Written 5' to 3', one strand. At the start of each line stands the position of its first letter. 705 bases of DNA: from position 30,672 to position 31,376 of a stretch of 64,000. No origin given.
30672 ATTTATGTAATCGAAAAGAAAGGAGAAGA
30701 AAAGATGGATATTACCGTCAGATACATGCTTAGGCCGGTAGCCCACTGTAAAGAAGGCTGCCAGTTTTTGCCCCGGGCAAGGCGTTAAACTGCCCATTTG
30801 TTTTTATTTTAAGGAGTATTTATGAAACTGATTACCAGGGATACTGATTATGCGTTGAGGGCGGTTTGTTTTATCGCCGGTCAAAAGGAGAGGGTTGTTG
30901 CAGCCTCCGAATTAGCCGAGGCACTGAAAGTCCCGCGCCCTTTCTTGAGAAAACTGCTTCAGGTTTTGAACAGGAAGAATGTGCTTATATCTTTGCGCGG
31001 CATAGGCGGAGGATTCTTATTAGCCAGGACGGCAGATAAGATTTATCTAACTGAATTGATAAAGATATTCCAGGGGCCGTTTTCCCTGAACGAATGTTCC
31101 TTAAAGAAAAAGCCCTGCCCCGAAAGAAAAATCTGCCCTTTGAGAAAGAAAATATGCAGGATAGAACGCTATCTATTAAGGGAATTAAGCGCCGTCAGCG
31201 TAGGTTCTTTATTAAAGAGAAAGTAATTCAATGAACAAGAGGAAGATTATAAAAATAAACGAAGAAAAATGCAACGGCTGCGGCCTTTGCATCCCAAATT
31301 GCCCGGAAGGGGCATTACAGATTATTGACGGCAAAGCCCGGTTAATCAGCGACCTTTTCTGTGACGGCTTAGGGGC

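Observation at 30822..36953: Rrf2-regulated oxygen/ROS-detoxification island typical of strict anaerobes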

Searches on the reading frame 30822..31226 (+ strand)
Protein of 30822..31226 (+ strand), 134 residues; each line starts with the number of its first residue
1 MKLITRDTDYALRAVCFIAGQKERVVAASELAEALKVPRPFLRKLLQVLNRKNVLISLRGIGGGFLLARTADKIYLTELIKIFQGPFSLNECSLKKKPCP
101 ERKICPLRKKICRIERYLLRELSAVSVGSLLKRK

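Call 3: search_protein_families(library=pfam, proteins=[window:30822-31226:+], max_evalue=0.01)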
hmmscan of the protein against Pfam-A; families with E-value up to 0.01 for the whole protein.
window:30822-31226:+ (134 aa): 1 family
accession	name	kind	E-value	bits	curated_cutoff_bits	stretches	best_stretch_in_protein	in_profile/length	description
PF02082.26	Rrf2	-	9.4e-28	97.4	30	1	4-132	1-131/132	Iron-dependent Transcriptional regulator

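Call 4: search_protein_families(library=ncbifam, proteins=[window:30822-31226:+], max_evalue=0.01)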
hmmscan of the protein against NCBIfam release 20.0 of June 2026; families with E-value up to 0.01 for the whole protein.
window:30822-31226:+ (134 aa): 10 families
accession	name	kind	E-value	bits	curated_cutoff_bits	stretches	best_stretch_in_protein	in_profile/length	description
TIGR00738.1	rrf2_super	superfamily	4.3e-27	94.6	73.3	1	4-132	3-132/132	Rrf2 family transcriptional regulator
TIGR02944.1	suf_reg_Xantho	equivalog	6.5e-23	81.5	110.65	1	3-127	3-127/130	SUF system Fe-S cluster assembly regulator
NF008886.0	PRK11920.1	equivalog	7.1e-18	64.7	193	1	4-132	3-132/153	iron-responsive transcriptional regulator RirA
NF008240.0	PRK11014.1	equivalog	7.1e-14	52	182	1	4-132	3-129/141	nitric oxide-sensing transcriptional repressor NsrR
TIGR02010.1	IscR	equivalog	1.5e-12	47.5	207.55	1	1-133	1-132/135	Fe-S cluster assembly transcriptional regulator IscR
NF047409.1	Cys_reg_CymR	equivalog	3e-08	33.9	195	1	2-99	2-99/139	cysteine metabolism transcriptional regulator CymR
NF008110.0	PRK10857.1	equivalog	1.5e-06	28.1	275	1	5-94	4-94/164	Fe-S cluster assembly transcriptional regulator IscR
NF041852.1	trans_reg_HypR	equivalog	5.2e-06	26.5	180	1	11-85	8-82/139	redox-sensitive transcriptional regulator HypR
NF007741.0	PRK10421.1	equivalog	0.0015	17.9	311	1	23-70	29-75/262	transcriptional regulator LldR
NF007001.0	PRK09464.1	equivalog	0.008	15.8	330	1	23-66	32-74/254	pyruvate dehydrogenase complex transcriptional repressor PdhR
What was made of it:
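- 30822..31226 (+): Rrf2-family transcription factor, 134 aa, predicted Fe-S sensor. PF02082 and TIGR00738 above cut-off; below the cut-offs of the NsrR, IscR, RirA, SUF-regulator and CymR equivalogs (calls 3, 4).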

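Call 12: find_homologous_proteins(query=window:30822-31226:+, max_evalue=1e-10)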
Query window:30822-31226:+ (134 aa): 816 proteins with E <= 1e-10 among 888 candidates; the best 120 are listed.
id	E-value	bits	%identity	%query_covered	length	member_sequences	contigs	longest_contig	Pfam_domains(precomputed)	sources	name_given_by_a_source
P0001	8.7e-79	280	100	100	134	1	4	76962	PF02082.27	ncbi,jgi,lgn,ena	-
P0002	8.4e-51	189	64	99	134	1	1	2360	PF02082.27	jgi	jgi:Rrf2 family protein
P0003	1.7e-49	185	66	98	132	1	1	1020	PF02082.27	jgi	-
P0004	3.8e-49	184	65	98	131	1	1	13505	PF02082.27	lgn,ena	-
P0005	7.5e-49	183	67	99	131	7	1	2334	PF02082.27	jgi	-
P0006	7.7e-49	183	65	98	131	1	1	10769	PF02082.27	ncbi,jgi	ncbi:MAG: Rrf2 family transcriptional regulator [Candidatus Omnitrophota bacterium]|jgi:Rrf2 family 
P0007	1.4e-48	182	65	100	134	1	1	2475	PF02082.27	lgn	-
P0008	2.6e-48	181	61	99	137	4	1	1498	PF02082.27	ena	-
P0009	2.8e-48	181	63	98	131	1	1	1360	PF02082.27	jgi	-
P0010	4.3e-48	180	65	99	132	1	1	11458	PF02082.27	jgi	-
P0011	6.5e-48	180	63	98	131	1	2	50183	PF02082.27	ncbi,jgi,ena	ncbi:MAG: Rrf2 family transcriptional regulator [Candidatus Omnitrophota bacterium]|jgi:Rrf2 family 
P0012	7.2e-48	180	63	99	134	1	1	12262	PF02082.27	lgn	-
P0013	1.0e-47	179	62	98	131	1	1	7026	PF02082.27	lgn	-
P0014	1.3e-47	179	64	98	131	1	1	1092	PF02082.27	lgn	-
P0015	1.4e-47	179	64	99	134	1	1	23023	PF02082.27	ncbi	ncbi:MAG: Rrf2 family transcriptional regulator [Candidatus Omnitrophota bacterium]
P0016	1.6e-47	179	63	98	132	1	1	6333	PF02082.27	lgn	-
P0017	1.8e-47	178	64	99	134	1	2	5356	PF02082.27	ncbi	-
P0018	1.9e-47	178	62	99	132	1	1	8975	PF02082.27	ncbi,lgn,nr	ncbi:MAG: Rrf2 family transcriptional regulator [Candidatus Omnitrophica bacterium]|nr:Rrf2 family t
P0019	3.1e-47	178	64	99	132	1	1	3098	PF02082.27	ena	-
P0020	3.4e-47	178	64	99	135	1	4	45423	PF02082.27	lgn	-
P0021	5.0e-47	177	59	99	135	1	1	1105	PF02082.27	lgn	-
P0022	5.2e-47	177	64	99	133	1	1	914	PF02082.27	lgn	-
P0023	5.7e-47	177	63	100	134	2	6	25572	PF02082.27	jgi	jgi:Rrf2 family protein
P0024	6.5e-47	177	59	99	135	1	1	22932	PF02082.27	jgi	-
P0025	6.9e-47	177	61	99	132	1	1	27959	PF02082.27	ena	-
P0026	8.1e-47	176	62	97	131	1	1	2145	PF02082.27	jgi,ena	-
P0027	8.8e-47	176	60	99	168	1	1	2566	PF02082.27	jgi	jgi:Rrf2 family protein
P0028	1.0e-46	176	65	98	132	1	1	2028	PF02082.27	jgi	-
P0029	1.0e-46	176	65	99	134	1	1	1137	PF02082.27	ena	-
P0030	1.1e-46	176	61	99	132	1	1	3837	PF02082.27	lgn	-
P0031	1.3e-46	176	61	99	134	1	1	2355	PF02082.27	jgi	-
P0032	1.3e-46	176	63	99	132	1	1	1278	PF02082.27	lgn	-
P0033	1.4e-46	176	63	99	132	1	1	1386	PF02082.27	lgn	-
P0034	1.6e-46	175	63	98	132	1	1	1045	PF02082.27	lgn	-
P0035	1.7e-46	175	61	99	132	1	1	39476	PF02082.27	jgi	-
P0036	1.9e-46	175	61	99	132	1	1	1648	PF02082.27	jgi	jgi:Rrf2 family protein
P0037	2.0e-46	175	61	99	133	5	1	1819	PF02082.27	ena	-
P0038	2.1e-46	175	61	99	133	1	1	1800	PF02082.27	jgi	jgi:Rrf2 family protein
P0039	2.4e-46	175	62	99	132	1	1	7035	PF02082.27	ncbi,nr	ncbi:MAG: hypothetical protein A3K54_04740 [Omnitrophica WOR_2 bacterium RBG_13_44_8]|nr:MAG: hypoth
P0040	2.5e-46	175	63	98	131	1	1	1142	PF02082.27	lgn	-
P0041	2.7e-46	175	64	99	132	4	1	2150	PF02082.27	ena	-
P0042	2.8e-46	175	63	100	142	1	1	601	PF02082.27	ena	-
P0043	3.1e-46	174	60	99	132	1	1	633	PF02082.27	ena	-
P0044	3.1e-46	174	64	99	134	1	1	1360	PF02082.27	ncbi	-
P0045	3.2e-46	174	62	99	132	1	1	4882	PF02082.27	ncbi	-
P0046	3.5e-46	174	62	100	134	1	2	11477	PF02082.27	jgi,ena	jgi:Rrf2 family protein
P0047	3.6e-46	174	63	100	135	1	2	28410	PF02082.27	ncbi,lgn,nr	ncbi:MAG: Rrf2 family transcriptional regulator [Candidatus Omnitrophica bacterium]|nr:Rrf2 family t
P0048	3.8e-46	174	61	98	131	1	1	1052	PF02082.27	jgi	jgi:Rrf2 family protein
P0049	4.1e-46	174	63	98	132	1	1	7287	PF02082.27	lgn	-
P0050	4.7e-46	174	61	99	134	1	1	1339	PF02082.27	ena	-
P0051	4.8e-46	174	63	99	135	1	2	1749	PF02082.27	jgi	jgi:Rrf2 family protein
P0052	4.9e-46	174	62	99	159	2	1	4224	PF02082.27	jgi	-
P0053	5.4e-46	174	61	100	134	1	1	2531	PF02082.27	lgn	-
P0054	5.7e-46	174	63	98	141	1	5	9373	PF02082.27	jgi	jgi:Rrf2 family protein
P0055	5.9e-46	174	63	98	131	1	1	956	PF02082.27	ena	-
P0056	5.9e-46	174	61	100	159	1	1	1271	PF02082.27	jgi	jgi:Rrf2 family protein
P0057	6.0e-46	174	63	100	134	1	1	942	PF02082.27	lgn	-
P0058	6.3e-46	173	61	99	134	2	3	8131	PF02082.27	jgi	-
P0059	6.4e-46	173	60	100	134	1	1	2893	PF02082.27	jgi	jgi:Rrf2 family protein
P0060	6.6e-46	173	61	99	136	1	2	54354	PF02082.27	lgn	-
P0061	6.6e-46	173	63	98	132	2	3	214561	PF02082.27,PF12802.14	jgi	jgi:Rrf2 family protein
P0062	6.7e-46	173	62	98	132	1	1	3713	PF02082.27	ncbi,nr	ncbi:MAG: Rrf2 family transcriptional regulator [Candidatus Omnitrophica bacterium]|nr:Rrf2 family t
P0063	7.0e-46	173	62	99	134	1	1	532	PF02082.27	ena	-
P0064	7.0e-46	173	58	99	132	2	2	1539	PF02082.27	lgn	-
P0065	7.3e-46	173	60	98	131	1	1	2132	PF02082.27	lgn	-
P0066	7.6e-46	173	62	99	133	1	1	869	PF02082.27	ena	-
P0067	7.7e-46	173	61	99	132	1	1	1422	PF02082.27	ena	-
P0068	7.8e-46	173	64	99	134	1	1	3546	PF02082.27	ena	-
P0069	8.1e-46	173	63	99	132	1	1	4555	PF02082.27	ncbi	ncbi:MAG: Rrf2 family transcriptional regulator [Candidatus Omnitrophota bacterium]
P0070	8.2e-46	173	58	98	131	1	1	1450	PF02082.27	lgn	-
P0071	8.2e-46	173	61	98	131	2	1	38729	PF02082.27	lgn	-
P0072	8.3e-46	173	62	98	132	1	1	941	PF02082.27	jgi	jgi:Rrf2 family protein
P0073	9.7e-46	173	62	98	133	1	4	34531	PF02082.27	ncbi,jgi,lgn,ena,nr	ncbi:MAG: hypothetical protein AMJ95_05130 [Omnitrophica WOR_2 bacterium SM23_72]|nr:MAG: hypothetic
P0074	1.0e-45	173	64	100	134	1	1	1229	PF02082.27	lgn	-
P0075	1.2e-45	173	61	98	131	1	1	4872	PF02082.27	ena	-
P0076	1.2e-45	173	62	99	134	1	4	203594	PF02082.27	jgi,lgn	-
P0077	1.3e-45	173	62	98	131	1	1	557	PF02082.27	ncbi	-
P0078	1.3e-45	172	61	99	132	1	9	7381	PF02082.27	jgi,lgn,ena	jgi:Rrf2 family protein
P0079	1.3e-45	172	61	99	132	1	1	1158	PF02082.27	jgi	jgi:Rrf2 family protein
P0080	1.6e-45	172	60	98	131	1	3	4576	PF02082.27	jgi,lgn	-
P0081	1.6e-45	172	62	99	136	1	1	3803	PF02082.27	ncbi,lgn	-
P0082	1.7e-45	172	61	98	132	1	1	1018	PF02082.27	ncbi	-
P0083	1.7e-45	172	61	99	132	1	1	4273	PF02082.27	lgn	-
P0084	1.7e-45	172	60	98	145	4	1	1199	PF02082.27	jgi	-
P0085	1.8e-45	172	62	100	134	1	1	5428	PF02082.27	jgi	jgi:Rrf2 family protein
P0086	1.9e-45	172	62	99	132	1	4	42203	PF02082.27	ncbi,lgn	-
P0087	2.1e-45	172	60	99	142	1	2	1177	PF02082.27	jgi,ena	-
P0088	2.1e-45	172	60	98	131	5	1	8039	PF02082.27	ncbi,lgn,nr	ncbi:MAG: Rrf2 family transcriptional regulator [Candidatus Omnitrophica bacterium]|nr:Rrf2 family t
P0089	2.4e-45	172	59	99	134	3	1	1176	PF02082.27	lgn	-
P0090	2.5e-45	172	62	99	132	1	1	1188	PF02082.27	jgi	-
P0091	2.6e-45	172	63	98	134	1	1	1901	PF02082.27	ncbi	-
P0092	2.6e-45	171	64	99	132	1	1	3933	PF02082.27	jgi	jgi:Rrf2 family protein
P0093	2.9e-45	171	60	98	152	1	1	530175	PF02082.27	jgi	jgi:Rrf2 family protein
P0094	3.0e-45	171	64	99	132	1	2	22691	PF02082.27,PF12802.14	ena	-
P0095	3.0e-45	171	63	100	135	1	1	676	PF02082.27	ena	-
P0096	3.1e-45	171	60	99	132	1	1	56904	PF02082.27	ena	-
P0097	3.2e-45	171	62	99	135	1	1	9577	PF02082.27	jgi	-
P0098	3.3e-45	171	59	100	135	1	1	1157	PF02082.27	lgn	-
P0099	3.5e-45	171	57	100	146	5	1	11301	PF02082.27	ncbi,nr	ncbi:MAG: Rrf2 family transcriptional regulator [Candidatus Omnitrophica bacterium]|nr:Rrf2 family t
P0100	3.5e-45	171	59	98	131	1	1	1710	PF02082.27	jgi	-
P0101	3.7e-45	171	60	98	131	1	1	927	PF02082.27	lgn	-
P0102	3.7e-45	171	62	99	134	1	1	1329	PF02082.27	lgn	-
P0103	3.7e-45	171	61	99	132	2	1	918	PF02082.27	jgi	jgi:Rrf2 family protein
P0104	3.8e-45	171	61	99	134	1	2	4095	PF02082.27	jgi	-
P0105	4.0e-45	171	61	98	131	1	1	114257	PF02082.27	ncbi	ncbi:MAG: Rrf2 family transcriptional regulator [Candidatus Omnitrophota bacterium]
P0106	4.2e-45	171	64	99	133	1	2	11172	PF02082.27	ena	-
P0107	4.2e-45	171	61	99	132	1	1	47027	PF02082.27,PF12802.14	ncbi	ncbi:MAG: Rrf2 family transcriptional regulator [Candidatus Omnitrophota bacterium]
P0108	4.5e-45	171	64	99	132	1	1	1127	PF02082.27,PF12802.14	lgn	-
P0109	4.6e-45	171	62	99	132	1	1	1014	PF02082.27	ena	-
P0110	4.9e-45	171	63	98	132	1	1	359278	PF02082.27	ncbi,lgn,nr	ncbi:MAG: Rrf2 family transcriptional regulator [Candidatus Omnitrophota bacterium]|nr:Rrf2 family t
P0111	5.0e-45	171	60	97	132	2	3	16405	PF02082.27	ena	-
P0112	5.1e-45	171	64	99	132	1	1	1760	PF02082.27,PF12802.14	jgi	-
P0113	5.3e-45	170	64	99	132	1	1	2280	PF02082.27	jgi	jgi:Rrf2 family protein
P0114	5.4e-45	170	62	99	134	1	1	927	PF02082.27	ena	-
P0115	5.5e-45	170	60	99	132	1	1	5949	PF02082.27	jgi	-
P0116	5.6e-45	170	62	100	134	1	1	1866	PF02082.27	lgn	-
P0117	5.7e-45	170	62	97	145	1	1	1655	PF02082.27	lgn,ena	-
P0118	5.9e-45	170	59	99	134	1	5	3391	PF02082.27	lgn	-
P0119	6.1e-45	170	60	99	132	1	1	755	PF02082.27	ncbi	-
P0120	6.9e-45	170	63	98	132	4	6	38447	PF02082.27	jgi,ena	-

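Call 14: find_related_loci(query=A1, collection=genome_contigs, flank=10000)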
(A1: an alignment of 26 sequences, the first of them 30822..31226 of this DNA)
Query A1 (134 aa) in genome_contigs; peptide patterns used: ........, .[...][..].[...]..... (x = any residue, [..] = any of these).
289 stretches matched a pattern; 259 encode a relative of the query (tblastn E <= 1e-3); the best 80 are kept; 80 distinct loci.
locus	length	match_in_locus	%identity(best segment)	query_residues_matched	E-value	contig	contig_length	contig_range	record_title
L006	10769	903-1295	65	1-131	1e-55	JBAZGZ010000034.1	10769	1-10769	MAG: Candidatus Omnitrophota bacterium isolate SO_2017_LW3_58 NODE_19007_length_10769_cov_1.140293_LW162_2017, whole gen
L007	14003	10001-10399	64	1-133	3e-53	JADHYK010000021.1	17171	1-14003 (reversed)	MAG: Candidatus Omnitrophota bacterium isolate BS750m-G77 BS307-750m-sub-C182, whole genome shotgun sequence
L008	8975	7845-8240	62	1-132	7e-53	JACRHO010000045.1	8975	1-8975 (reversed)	MAG: Candidatus Omnitrophota bacterium isolate NC_groundwater_1779_Pr3_B-0.1um_42_17 SR-2_scaffold_141_901174, whole gen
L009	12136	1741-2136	63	1-132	5e-53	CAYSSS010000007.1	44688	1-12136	MAG TPA_asm: uncultured Planctomycetia bacterium isolate SRP178699_co1_483 genome assembly, contig: NODE_755_length_4468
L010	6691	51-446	60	1-132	4e-52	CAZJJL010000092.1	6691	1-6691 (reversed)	MAG TPA_asm: uncultured Planctomycetales bacterium isolate SRP278252_co1_68 genome assembly, contig: NODE_21947_length_6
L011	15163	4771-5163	60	1-131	6e-52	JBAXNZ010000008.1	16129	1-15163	MAG: bacterium isolate ELA492 MAG492_8, whole genome shotgun sequence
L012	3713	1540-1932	62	1-131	3e-51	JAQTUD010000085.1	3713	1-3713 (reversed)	MAG: Candidatus Omnitrophota bacterium isolate STB_56 NODE_91391_length_3713_cov_2.661461_Sandtown_B, whole genome shotg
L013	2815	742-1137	60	1-132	4e-51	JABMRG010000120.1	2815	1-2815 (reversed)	MAG: Candidatus Omnitrophota bacterium isolate bin.468 k141_4923542, whole genome shotgun sequence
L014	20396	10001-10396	61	1-132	5e-51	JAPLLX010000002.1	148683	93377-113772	MAG: Candidatus Omnitrophota bacterium isolate LacPavin_0920_WC90_MAG_43_22 LacPavin_0920_WC90_scaffold_930476, whole ge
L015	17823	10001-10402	63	1-134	5e-51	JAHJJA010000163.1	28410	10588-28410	MAG: Candidatus Omnitrophota bacterium isolate Modern_marine_rock_biofilm.mb.15 Modern_marine_rock.mb.15_k141_872024, wh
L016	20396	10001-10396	61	1-132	9e-51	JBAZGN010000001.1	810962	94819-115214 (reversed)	MAG: Candidatus Omnitrophota bacterium isolate SO_2017_LW3_46 NODE_6_length_810962_cov_4.668257_LW162_2017, whole genome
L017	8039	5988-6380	60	1-131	7e-51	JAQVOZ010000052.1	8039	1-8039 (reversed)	MAG: Candidatus Omnitrophota bacterium isolate STF1_192 NODE_31160_length_8039_cov_2.774014_Sandtown_F1, whole genome sh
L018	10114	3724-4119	61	1-132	9e-51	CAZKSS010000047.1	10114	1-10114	MAG TPA_asm: uncultured Planctomycetales bacterium isolate SRP098346_co1_421 genome assembly, contig: NODE_8575_length_1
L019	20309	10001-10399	60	1-133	3e-50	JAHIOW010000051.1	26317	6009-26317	MAG: Candidatus Omnitrophota bacterium isolate KR13_S3.mb.28 KR13_S3.mb.28_k141_404972, whole genome shotgun sequence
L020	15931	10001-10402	59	1-134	2e-50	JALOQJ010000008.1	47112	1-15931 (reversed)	MAG: Candidatus Omnitrophota bacterium isolate Prado152 scaffold_990, whole genome shotgun sequence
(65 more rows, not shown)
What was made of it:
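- Source and relatives: the Rrf2 homologues of 55-65% identity that carry a name are all labelled Omnitrophota/Omnitrophica (calls 12, 14).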

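Call 46: search_solved_structures(query=A1, max_evalue=0.00001, show_alignments=3)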
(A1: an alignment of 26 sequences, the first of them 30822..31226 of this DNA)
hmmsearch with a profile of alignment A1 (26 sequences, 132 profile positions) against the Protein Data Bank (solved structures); distinct sequences matched with E-value up to 0.00001: 9.
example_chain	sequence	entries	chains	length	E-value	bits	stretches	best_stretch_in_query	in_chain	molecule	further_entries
4cic_A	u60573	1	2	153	1e-10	44.8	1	8-131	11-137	TRANSCRIPTIONAL REGULATOR, BADM/RRF2 FAMILY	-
5n07_A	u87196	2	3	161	2e-10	43.9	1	4-131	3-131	HTH-type transcriptional repressor NsrR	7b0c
6y45_A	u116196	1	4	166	6.2e-09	39.1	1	15-131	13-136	Rrf2 family transcriptional regulator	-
6hsd_A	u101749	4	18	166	6.9e-09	38.9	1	15-131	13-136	Rrf2 family transcriptional regulator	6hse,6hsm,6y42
7zpn_A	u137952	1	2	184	2.3e-07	34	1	8-84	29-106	HTH-type transcriptional regulator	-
3k69_A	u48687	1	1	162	1e-06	31.9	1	8-80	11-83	Putative transcription regulator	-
3lwf_A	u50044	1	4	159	1.5e-06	31.4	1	8-114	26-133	Putative transcriptional regulator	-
3t8r_A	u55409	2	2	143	1.7e-06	31.2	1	8-102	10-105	Staphylococcus aureus CymR | Staphylococcus aureus CymR (oxidized form)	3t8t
5n08_A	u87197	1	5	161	6.9e-06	29.2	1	4-131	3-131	HTH-type transcriptional repressor NsrR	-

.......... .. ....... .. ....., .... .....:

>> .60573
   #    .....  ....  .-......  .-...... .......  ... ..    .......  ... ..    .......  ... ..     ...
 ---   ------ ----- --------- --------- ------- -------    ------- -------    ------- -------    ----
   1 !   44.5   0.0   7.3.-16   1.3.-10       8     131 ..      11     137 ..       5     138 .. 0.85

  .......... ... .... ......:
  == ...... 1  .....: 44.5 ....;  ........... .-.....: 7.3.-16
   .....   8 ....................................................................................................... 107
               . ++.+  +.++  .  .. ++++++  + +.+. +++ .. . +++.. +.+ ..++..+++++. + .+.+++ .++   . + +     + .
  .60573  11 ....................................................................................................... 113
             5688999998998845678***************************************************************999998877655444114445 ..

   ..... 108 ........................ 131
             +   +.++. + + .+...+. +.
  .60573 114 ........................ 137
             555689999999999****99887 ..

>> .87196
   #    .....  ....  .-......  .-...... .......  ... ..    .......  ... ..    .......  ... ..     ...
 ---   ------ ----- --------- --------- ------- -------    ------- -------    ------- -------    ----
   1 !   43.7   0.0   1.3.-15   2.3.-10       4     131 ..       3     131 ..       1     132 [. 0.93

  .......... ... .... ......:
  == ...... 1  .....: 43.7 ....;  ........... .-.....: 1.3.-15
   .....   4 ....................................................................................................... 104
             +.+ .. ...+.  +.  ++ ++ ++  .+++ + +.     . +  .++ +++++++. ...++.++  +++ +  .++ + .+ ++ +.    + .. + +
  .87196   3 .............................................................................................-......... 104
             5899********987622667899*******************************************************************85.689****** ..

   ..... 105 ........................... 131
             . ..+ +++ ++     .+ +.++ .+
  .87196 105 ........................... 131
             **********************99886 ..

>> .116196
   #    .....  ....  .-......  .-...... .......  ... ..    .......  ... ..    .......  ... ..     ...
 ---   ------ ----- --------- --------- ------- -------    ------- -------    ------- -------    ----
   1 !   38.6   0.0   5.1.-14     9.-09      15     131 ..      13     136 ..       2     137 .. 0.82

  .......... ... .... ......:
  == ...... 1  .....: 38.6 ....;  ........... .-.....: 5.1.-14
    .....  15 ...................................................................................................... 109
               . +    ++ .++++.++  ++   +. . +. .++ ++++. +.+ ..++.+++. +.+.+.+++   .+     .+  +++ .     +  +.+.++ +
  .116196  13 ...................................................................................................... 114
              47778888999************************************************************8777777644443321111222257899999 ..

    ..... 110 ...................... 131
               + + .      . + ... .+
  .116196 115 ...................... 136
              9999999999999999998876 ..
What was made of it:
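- On NsrR (equivalog): The profile alignment to 5n07 places D9, C92, C99 and C105 on D8, C93, C99 and C105 (call 46).
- Closest known: NsrR, the [4Fe-4S] Rrf2 repressor of NO-detoxification genes. Same: The three Cys and the N-terminal Asp ligands align (call 46).
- The NsrR ligand set D9, C92, C99, C105 aligns with S. coelicolor NsrR (call 46).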
